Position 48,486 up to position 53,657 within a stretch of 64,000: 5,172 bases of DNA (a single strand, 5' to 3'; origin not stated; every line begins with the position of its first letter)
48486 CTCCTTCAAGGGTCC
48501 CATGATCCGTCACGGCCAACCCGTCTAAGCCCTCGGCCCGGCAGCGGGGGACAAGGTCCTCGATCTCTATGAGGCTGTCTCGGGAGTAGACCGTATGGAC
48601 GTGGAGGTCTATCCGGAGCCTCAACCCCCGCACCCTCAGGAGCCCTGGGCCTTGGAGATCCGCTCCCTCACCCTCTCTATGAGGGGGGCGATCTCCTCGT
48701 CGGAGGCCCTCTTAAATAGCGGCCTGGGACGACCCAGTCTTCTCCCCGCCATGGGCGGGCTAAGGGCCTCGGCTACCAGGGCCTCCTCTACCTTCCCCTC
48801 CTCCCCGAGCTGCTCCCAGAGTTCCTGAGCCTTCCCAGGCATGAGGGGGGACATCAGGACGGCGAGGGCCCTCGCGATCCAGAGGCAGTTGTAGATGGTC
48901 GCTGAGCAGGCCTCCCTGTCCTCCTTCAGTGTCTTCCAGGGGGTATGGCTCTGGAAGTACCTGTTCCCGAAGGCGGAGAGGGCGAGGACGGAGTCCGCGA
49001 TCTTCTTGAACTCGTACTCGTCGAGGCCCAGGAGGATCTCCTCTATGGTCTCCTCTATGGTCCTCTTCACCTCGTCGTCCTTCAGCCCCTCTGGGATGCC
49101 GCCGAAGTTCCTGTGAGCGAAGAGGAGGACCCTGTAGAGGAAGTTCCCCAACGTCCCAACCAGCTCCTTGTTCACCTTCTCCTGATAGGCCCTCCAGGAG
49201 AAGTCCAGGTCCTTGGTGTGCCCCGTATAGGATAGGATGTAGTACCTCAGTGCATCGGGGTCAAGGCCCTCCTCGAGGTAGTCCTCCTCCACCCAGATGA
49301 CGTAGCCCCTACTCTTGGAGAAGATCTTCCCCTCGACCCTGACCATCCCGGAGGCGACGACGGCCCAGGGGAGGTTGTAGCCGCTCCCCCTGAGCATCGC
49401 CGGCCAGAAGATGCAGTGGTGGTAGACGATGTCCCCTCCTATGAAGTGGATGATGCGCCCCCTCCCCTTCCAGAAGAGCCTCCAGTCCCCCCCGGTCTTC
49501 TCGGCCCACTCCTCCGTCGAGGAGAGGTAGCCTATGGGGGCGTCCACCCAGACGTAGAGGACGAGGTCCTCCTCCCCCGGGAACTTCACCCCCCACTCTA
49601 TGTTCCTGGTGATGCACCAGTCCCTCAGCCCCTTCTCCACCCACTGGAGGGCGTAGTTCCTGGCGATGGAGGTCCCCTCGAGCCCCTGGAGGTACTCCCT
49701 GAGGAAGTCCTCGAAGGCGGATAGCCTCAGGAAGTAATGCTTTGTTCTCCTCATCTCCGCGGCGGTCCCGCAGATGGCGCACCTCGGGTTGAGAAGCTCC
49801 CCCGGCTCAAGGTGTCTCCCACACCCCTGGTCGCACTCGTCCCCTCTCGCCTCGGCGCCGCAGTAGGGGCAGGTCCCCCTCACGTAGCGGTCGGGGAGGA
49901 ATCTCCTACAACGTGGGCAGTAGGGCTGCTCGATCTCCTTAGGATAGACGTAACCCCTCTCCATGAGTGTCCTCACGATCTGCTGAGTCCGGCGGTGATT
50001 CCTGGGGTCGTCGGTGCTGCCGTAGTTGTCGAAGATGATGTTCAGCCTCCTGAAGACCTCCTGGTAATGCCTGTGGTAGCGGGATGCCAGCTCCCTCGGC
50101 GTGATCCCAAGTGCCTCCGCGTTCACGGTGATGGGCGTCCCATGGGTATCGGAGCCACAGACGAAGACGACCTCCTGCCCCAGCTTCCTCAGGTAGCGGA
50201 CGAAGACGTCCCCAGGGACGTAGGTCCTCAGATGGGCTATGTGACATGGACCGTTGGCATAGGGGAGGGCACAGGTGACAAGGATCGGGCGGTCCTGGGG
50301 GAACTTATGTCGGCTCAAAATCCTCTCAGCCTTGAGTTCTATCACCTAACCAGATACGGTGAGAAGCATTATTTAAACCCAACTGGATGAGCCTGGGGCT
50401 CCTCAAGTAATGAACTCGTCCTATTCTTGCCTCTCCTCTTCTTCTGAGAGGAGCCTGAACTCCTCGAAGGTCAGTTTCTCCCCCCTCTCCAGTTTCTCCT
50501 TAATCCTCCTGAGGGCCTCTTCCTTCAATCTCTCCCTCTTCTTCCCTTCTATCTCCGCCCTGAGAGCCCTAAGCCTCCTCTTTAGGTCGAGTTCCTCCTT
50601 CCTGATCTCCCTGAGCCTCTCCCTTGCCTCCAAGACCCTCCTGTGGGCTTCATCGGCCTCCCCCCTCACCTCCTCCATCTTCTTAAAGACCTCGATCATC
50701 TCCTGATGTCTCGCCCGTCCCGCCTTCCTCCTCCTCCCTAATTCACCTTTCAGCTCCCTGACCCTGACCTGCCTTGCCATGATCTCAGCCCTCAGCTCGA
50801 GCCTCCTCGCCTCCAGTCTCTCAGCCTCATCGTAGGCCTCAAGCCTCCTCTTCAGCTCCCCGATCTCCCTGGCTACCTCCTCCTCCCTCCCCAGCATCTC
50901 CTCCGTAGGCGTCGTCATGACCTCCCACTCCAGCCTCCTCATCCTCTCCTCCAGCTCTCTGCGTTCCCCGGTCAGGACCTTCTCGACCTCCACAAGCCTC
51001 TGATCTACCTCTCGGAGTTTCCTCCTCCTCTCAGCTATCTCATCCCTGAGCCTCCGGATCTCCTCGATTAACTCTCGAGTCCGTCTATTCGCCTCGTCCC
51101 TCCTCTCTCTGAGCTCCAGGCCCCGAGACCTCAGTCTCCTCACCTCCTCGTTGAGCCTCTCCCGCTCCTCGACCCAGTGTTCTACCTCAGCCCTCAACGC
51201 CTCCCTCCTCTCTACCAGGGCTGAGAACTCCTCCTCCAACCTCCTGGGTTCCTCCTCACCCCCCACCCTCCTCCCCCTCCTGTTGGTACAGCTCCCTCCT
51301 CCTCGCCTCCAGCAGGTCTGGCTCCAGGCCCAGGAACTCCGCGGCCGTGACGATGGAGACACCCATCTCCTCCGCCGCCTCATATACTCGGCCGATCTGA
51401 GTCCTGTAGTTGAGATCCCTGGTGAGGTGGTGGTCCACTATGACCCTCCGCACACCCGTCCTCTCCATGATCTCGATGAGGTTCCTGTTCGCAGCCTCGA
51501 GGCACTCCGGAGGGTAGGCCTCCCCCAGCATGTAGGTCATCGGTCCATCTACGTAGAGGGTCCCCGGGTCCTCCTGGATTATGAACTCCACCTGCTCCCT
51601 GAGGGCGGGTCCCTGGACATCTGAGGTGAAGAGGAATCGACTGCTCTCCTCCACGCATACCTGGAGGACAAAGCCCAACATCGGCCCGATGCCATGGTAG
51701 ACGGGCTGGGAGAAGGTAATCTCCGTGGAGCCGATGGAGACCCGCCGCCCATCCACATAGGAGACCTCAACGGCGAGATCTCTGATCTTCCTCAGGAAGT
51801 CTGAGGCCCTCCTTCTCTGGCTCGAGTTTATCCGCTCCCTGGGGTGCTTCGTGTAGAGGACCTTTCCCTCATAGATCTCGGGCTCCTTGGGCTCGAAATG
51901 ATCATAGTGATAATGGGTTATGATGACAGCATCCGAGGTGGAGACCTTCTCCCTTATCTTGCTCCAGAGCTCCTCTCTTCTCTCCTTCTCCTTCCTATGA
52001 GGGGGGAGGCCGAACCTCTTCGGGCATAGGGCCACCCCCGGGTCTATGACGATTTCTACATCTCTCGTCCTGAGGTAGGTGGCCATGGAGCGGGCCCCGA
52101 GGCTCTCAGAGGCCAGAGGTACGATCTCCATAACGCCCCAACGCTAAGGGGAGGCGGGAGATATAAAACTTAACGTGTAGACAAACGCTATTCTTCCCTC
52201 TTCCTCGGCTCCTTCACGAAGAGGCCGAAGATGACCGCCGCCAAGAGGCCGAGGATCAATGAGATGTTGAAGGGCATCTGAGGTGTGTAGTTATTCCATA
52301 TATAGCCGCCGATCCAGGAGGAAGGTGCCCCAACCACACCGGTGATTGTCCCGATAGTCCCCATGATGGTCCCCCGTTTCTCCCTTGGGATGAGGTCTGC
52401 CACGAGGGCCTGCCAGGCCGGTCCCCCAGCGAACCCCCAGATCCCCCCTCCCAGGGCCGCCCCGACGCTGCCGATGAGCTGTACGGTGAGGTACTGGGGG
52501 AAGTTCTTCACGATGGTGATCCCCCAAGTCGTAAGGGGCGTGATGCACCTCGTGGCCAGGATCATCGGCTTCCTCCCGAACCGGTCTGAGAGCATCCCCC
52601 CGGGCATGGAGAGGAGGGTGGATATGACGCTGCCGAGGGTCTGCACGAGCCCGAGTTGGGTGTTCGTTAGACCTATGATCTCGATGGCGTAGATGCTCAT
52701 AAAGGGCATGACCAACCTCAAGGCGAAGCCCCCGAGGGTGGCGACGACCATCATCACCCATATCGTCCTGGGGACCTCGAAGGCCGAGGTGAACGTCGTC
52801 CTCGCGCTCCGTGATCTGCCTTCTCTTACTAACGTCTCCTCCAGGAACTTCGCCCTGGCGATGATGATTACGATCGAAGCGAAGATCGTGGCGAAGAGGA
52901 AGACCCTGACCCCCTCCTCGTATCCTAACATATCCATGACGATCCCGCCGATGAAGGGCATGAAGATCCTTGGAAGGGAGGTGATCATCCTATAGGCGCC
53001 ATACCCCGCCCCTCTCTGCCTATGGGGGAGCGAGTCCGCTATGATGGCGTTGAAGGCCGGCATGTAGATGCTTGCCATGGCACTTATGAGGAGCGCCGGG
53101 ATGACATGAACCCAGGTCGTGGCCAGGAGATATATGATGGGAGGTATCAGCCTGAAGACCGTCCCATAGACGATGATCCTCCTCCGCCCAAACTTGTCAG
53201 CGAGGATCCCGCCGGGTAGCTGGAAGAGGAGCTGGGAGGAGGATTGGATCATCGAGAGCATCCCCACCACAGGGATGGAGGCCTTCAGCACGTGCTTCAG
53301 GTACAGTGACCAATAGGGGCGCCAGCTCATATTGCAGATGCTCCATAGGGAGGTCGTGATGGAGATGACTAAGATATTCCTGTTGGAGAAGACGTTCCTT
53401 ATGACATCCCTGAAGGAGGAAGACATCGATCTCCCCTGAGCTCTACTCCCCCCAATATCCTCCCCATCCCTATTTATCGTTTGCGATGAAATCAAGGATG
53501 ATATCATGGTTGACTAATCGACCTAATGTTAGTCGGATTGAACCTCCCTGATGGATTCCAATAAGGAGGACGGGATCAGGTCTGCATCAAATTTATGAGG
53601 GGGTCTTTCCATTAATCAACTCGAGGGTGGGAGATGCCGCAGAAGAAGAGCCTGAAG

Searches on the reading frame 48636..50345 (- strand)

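Call 41: search_protein_families(library=ncbifam, proteins=[window:48636-50345:-], max_evalue=0.00001)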
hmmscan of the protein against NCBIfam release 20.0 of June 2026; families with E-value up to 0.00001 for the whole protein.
window:48636-50345:- (569 aa): 19 families
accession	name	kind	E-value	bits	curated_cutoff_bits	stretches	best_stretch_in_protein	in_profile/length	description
NF001100.0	PRK00133.1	equivalog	4.5e-210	699.6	587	1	17-562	3-546/676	methionine--tRNA ligase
TIGR00398.1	metG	equivalog_domain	6.3e-170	566.4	336.35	1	21-546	1-528/530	methionine--tRNA ligase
NF008900.0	PRK12267.1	equivalog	2.8e-88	297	598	1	20-557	5-521/648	methionine--tRNA ligase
NF008859.0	PRK11893.2-1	equivalog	7.4e-51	173.6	553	1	22-390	5-376/498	methionine--tRNA ligase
NF008860.0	PRK11893.2-2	equivalog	1.4e-48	166.2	761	2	23-276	5-260/583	methionine--tRNA ligase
NF008863.0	PRK11893.2-5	equivalog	1e-35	123.3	551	1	21-532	7-503/531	methionine--tRNA ligase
NF008957.0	PRK12300.1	subfamily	2.3e-27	95.4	677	2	17-97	30-110/946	leucine--tRNA ligase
NF009687.0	PRK13208.1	equivalog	3.4e-22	78.4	738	1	28-147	47-181/801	valine--tRNA ligase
TIGR00395.1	leuS_arch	equivalog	2e-21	75.8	648.5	2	308-523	593-786/938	leucine--tRNA ligase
NF008861.0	PRK11893.2-3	equivalog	4e-21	75.2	633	1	25-205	11-195/496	methionine--tRNA ligase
TIGR00392.1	ileS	equivalog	1.5e-20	73.1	621.4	2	28-150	45-186/861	isoleucine--tRNA ligase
TIGR00422.1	valS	equivalog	4.4e-20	71.3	612.1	1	255-516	444-702/863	valine--tRNA ligase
TIGR00396.1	leuS_bact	equivalog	3.1e-19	68.6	548.4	1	23-164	33-179/843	leucine--tRNA ligase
NF004349.1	PRK05729.1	equivalog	2.9e-15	55.6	704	1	325-528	498-695/860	valine--tRNA ligase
TIGR00435.1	cysS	equivalog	6.7e-11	41.9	340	1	34-137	35-137/466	cysteine--tRNA ligase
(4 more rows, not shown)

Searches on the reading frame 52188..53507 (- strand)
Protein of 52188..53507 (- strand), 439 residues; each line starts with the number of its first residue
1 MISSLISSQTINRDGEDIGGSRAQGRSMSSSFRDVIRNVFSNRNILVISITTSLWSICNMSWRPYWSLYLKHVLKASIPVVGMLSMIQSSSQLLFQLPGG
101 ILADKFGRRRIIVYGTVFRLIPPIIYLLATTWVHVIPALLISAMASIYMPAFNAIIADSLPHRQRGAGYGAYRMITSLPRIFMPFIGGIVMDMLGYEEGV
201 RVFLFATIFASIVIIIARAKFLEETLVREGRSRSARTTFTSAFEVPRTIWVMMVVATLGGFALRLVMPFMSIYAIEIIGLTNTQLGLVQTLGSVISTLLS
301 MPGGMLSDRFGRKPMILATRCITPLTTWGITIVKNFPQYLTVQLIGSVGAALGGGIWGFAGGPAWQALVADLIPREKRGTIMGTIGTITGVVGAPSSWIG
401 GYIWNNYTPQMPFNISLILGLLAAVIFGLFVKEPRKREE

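Call 41: search_protein_families(library=ncbifam, proteins=[window:52188-53507:-], max_evalue=0.00001)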
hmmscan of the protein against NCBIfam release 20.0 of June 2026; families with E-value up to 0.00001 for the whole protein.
window:52188-53507:- (439 aa): 41 families (the best 25 are shown)
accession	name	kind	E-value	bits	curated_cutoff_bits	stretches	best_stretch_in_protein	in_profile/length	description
TIGR00880.1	2_A_01_02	superfamily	8.8e-23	81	131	2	87-225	6-141/141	multidrug resistance protein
TIGR00710.1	efflux_Bcr_CflA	subfamily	3e-19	69.7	200.9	1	302-438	59-187/385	Bcr/CflA family efflux MFS transporter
TIGR00900.1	2A0121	subfamily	1.5e-17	64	319.6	2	79-270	34-229/364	H+ Antiporter protein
TIGR00883.1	2A0106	subfamily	1.5e-17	63.8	443.45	2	201-419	170-394/400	metabolite/H+ symporter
NF012174.0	tet_MFS_A_B_C_D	equivalog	6.6e-15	54.8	475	2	66-214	230-379/382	Tet(A)/Tet(B)/Tet(C) family tetracycline efflux MFS transporter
TIGR00893.1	2A0114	subfamily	7.5e-14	51.5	395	1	24-216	196-397/399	D-galactonate transporter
NF012195.0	tet_MFS_H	exception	9.8e-12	44.6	840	1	248-438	4-186/392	tetracycline efflux MFS transporter Tet(H)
NF008314.0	PRK11102.1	equivalog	1.2e-11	44.5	303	1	249-438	12-192/396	Bcr/CflA family multidrug efflux MFS transporter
NF011656.1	PRK15075.1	subfamily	2.1e-11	43.4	445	1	26-207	212-400/419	tricarballylate/proton symporter TcuC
NF007372.0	PRK09874.1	equivalog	3.6e-11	42.8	571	1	247-431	14-193/408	multidrug efflux MFS transporter MdtG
NF045488.1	tet_MFS_62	exception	3.3e-10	39.7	775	0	66-185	230-350/385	tetracycline efflux MFS transporter Tet(62)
NF008270.1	PRK11043.1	equivalog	1.1e-09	38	430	1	304-433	61-182/382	purine nucleoside transporter PunC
NF006386.0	PRK08633.1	equivalog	1.9e-09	35.8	1221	1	93-220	61-192/1147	acyl-[ACP]--phospholipid O-acyltransferase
NF008654.0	PRK11652.1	equivalog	2.8e-09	36.4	479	1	94-262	59-226/397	multidrug efflux MFS transporter EmrD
NF007472.0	PRK10054.1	equivalog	4.7e-09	35.7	582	0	51-170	15-135/395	efflux MFS transporter YdeE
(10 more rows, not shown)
